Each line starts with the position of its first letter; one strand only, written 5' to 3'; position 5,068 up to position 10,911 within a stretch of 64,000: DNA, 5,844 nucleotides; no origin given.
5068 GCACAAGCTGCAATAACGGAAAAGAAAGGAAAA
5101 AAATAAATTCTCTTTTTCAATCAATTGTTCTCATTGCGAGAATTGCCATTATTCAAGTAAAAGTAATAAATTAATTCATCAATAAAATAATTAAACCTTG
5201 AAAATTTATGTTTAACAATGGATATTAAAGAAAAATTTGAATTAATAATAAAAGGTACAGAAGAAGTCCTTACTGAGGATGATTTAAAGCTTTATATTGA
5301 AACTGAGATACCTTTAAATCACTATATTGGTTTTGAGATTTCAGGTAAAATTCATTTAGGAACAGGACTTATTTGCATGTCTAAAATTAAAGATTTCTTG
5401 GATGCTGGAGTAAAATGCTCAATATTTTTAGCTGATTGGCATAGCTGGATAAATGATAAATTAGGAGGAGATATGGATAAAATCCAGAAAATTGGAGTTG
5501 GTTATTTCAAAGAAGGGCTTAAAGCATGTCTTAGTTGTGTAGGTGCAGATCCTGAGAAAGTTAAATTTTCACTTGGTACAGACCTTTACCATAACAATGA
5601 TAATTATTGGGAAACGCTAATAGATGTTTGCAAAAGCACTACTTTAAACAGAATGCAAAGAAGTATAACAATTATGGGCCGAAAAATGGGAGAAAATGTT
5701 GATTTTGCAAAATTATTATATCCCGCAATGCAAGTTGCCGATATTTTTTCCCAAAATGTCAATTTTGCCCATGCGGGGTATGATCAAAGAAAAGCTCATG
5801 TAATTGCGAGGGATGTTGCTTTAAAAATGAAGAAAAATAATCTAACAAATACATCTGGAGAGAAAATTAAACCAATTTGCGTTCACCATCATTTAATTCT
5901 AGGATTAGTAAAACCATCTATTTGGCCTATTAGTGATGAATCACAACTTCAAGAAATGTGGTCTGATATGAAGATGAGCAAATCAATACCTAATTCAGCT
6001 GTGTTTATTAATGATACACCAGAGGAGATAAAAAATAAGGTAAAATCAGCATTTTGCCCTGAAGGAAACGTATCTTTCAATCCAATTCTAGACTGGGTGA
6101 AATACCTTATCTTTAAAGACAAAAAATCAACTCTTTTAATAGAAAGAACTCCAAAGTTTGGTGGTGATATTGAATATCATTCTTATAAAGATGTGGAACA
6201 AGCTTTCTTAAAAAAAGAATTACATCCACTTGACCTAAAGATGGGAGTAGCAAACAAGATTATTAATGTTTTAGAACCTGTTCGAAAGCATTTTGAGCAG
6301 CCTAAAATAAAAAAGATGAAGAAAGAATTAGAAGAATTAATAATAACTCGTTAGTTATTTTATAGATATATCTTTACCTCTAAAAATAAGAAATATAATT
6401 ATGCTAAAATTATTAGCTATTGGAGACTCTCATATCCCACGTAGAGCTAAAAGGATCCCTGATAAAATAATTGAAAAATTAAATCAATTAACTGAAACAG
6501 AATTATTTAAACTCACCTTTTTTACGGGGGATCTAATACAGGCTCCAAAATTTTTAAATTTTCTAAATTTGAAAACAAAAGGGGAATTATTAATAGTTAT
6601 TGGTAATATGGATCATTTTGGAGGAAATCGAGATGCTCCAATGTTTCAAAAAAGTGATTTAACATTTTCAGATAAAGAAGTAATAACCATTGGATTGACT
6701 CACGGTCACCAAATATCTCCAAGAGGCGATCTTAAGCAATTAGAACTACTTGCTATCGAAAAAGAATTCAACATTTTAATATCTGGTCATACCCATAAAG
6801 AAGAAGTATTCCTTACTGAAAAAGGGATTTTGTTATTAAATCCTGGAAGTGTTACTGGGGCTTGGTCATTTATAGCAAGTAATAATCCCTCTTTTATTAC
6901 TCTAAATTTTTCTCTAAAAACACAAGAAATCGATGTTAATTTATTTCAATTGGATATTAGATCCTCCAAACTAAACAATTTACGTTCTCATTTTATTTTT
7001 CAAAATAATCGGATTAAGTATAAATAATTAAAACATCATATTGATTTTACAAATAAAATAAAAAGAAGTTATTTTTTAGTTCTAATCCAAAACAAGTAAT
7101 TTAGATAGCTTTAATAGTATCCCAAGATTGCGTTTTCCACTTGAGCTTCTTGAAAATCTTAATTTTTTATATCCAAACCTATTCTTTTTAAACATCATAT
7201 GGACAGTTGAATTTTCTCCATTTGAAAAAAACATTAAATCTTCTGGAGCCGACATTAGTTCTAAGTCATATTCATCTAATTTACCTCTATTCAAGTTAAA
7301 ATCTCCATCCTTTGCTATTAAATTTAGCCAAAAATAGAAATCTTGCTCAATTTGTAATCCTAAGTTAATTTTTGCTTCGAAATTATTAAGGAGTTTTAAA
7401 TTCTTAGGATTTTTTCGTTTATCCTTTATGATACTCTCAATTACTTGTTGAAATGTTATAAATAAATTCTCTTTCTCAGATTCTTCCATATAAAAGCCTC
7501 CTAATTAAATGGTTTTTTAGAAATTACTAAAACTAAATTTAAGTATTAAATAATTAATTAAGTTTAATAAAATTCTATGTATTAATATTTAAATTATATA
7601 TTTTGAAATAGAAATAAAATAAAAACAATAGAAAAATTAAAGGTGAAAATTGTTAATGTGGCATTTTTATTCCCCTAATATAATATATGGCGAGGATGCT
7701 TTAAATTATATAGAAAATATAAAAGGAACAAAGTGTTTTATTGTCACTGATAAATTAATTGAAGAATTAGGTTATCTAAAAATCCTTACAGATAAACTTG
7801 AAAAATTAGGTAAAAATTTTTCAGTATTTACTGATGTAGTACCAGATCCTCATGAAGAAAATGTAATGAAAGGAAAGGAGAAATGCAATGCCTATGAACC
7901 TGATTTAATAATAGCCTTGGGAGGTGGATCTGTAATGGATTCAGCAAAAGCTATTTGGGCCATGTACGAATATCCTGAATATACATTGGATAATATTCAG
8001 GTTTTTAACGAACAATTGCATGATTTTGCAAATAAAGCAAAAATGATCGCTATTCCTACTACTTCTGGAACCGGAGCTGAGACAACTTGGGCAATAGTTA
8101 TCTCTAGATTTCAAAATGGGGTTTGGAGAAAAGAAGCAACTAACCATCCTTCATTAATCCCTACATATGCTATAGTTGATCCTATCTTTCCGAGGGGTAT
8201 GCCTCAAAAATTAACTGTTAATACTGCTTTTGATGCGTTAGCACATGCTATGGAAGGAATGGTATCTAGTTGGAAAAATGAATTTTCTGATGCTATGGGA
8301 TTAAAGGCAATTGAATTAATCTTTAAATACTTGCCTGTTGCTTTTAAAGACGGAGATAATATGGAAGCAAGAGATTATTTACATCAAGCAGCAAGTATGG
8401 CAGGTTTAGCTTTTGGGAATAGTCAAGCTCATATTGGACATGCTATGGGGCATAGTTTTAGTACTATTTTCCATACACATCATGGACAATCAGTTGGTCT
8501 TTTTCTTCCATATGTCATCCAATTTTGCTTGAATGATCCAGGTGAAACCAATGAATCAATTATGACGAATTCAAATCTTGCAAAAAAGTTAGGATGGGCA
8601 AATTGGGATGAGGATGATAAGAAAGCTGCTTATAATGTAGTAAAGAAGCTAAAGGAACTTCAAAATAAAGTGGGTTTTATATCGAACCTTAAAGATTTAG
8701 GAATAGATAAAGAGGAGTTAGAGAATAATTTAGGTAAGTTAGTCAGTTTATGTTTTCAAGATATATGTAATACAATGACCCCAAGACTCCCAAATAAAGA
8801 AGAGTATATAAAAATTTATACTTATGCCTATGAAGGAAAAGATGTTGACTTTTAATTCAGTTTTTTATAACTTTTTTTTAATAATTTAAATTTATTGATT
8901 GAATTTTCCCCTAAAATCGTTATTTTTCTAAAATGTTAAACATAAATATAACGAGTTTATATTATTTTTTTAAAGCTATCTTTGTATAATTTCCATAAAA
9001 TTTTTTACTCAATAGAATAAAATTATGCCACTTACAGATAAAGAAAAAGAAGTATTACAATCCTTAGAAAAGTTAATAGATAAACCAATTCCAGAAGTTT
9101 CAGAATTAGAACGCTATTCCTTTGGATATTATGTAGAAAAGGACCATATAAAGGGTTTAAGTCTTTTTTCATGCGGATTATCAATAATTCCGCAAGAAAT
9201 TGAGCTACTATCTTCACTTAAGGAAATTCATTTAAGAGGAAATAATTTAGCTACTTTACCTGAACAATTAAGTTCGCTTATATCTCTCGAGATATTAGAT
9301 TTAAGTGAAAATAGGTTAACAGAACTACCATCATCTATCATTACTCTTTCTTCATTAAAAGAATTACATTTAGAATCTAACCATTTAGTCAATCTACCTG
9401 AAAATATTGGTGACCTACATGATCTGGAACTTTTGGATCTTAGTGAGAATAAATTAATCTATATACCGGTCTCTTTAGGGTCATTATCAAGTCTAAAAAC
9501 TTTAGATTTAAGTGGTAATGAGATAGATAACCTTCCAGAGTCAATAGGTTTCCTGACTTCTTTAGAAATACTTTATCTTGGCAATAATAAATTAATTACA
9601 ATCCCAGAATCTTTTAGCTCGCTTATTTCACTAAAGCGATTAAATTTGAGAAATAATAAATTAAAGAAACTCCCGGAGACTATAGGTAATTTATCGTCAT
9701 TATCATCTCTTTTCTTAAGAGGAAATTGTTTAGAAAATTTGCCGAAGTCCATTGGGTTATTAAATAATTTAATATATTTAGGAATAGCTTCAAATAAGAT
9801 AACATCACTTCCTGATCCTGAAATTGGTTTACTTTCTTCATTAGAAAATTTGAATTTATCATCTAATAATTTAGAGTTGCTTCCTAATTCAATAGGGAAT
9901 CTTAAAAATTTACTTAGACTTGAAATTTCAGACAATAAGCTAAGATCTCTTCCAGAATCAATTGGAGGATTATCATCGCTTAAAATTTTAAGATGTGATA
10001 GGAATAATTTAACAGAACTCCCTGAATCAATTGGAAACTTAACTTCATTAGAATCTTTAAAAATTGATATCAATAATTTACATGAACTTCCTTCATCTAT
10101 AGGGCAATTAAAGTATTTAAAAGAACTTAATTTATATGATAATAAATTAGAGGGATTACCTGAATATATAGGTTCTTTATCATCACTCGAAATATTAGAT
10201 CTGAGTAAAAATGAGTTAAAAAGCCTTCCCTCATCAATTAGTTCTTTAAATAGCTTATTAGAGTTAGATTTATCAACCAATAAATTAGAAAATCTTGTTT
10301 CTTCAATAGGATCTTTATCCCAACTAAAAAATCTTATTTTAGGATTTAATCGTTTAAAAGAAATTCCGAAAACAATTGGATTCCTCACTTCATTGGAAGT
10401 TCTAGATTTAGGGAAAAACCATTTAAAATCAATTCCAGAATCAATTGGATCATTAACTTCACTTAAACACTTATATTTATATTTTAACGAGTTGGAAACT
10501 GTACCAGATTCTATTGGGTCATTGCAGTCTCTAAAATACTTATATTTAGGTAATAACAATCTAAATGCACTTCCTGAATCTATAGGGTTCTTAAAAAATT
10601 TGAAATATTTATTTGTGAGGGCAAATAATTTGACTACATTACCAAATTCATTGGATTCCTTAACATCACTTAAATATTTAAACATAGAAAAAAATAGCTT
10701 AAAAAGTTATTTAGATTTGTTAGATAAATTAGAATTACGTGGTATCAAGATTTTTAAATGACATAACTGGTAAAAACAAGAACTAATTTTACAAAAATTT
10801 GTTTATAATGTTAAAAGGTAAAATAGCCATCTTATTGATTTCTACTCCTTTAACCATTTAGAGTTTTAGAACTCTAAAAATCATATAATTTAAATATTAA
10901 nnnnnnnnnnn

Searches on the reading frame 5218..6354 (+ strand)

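Call 90: search_protein_families(library=pfam, proteins=[window:5218-6354:+], max_evalue=0.0001)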
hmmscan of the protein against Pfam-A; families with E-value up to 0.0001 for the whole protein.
window:5218-6354:+ (378 aa): 1 family
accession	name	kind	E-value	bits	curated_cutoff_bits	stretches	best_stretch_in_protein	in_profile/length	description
PF00579.31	tRNA-synt_1b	-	1.2e-39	136.8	21.1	1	32-352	5-291/292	tRNA synthetases class I (W and Y)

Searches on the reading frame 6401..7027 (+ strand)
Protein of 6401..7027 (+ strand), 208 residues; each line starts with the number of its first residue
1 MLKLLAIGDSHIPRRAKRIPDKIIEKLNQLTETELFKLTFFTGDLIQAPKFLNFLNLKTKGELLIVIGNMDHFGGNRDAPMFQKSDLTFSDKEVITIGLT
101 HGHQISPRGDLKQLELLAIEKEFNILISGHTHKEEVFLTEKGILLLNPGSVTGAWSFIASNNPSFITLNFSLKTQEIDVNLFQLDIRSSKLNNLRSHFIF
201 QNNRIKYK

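Call 90: search_protein_families(library=pfam, proteins=[window:6401-7027:+], max_evalue=0.0001)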
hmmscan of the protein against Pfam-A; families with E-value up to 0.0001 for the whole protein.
window:6401-7027:+ (208 aa): 2 families
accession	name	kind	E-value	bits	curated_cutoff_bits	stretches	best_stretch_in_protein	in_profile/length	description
PF12850.12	Metallophos_2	-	7.5e-17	62.2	27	1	3-155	2-139/154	Calcineurin-like phosphoesterase superfamily domain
PF00149.33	Metallophos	-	6.8e-06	27.1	21.5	0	3-105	2-117/191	Calcineurin-like phosphoesterase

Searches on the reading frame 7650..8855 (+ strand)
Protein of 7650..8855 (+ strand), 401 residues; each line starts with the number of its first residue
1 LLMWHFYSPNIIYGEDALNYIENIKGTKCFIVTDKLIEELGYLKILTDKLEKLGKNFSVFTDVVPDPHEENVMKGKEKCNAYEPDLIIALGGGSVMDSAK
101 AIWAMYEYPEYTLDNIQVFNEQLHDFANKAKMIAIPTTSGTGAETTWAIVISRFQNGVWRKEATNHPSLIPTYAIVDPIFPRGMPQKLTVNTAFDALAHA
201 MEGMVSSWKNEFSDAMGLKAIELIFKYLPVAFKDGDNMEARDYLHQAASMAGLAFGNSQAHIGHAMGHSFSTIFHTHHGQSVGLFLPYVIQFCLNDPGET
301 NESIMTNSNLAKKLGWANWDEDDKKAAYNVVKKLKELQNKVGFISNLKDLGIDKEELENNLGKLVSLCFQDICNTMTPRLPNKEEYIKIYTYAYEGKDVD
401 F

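Call 90: search_protein_families(library=pfam, proteins=[window:7650-8855:+], max_evalue=0.0001)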
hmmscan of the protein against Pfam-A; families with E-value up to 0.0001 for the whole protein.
window:7650-8855:+ (401 aa): 3 families
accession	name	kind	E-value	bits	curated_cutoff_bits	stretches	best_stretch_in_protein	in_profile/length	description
PF00465.25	Fe-ADH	-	2e-41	141.8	31.3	1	10-178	3-168/168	Iron-containing alcohol dehydrogenase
PF25137.1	ADH_Fe_C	-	2.8e-41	141.8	27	1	189-394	1-194/194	Fe-containing alcohol dehydrogenase family, C-terminal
PF13685.12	Fe-ADH_2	-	1.2e-07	32.3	28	1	19-102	12-93/149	Iron-containing alcohol dehydrogenase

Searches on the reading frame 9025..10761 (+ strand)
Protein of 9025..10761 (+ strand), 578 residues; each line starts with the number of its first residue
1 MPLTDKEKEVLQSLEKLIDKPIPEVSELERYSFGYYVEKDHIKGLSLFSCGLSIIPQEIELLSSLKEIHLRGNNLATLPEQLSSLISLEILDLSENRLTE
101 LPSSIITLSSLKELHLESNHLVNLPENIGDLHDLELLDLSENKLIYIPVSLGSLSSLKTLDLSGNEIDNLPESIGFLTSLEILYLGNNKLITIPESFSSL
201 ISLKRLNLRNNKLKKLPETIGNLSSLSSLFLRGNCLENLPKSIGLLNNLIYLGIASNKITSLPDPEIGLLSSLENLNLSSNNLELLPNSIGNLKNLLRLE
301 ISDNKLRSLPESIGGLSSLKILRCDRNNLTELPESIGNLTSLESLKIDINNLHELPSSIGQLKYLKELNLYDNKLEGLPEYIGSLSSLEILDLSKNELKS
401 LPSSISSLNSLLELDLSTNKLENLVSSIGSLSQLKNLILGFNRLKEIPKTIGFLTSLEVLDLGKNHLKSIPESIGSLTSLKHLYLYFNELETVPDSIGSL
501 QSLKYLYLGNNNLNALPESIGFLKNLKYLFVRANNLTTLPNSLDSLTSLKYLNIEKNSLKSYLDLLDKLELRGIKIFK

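Call 90: search_protein_families(library=pfam, proteins=[window:9025-10761:+], max_evalue=0.0001)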
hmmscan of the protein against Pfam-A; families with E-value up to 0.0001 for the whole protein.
window:9025-10761:+ (578 aa): 8 families
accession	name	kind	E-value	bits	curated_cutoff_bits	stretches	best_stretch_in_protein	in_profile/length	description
PF23598.1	LRR_14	-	4.3e-79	266.2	40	8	420-506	35-119/353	Leucine-rich repeat region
PF13855.12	LRR_8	-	1.5e-71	236.5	27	11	433-490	2-61/61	Leucine rich repeat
PF12799.13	LRR_4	-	1.2e-53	178.4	27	5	156-194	2-40/44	Leucine Rich repeats (2 copies)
PF00560.39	LRR_1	-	3.3e-36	115.9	20.6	0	156-177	1-23/23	Leucine Rich Repeat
PF23211.1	LRR_LRWD1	-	2.6e-19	70.1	28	1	271-350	16-96/190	Leucine-rich repeat and WD repeat-containing protein 1, LRR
PF23286.1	LRR_13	-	2.1e-15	57.4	30.1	0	176-254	1-81/210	Disease resistance protein RPS4B-like, leucine-rich repeats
PF14580.12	LRR_9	-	7.1e-13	48.9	30.5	1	137-235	24-124/175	Leucine-rich repeat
PF17126.11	RsmF_methylt_CI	-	1.4e-06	28.7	27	0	298-324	13-39/61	RsmF rRNA methyltransferase first C-terminal domain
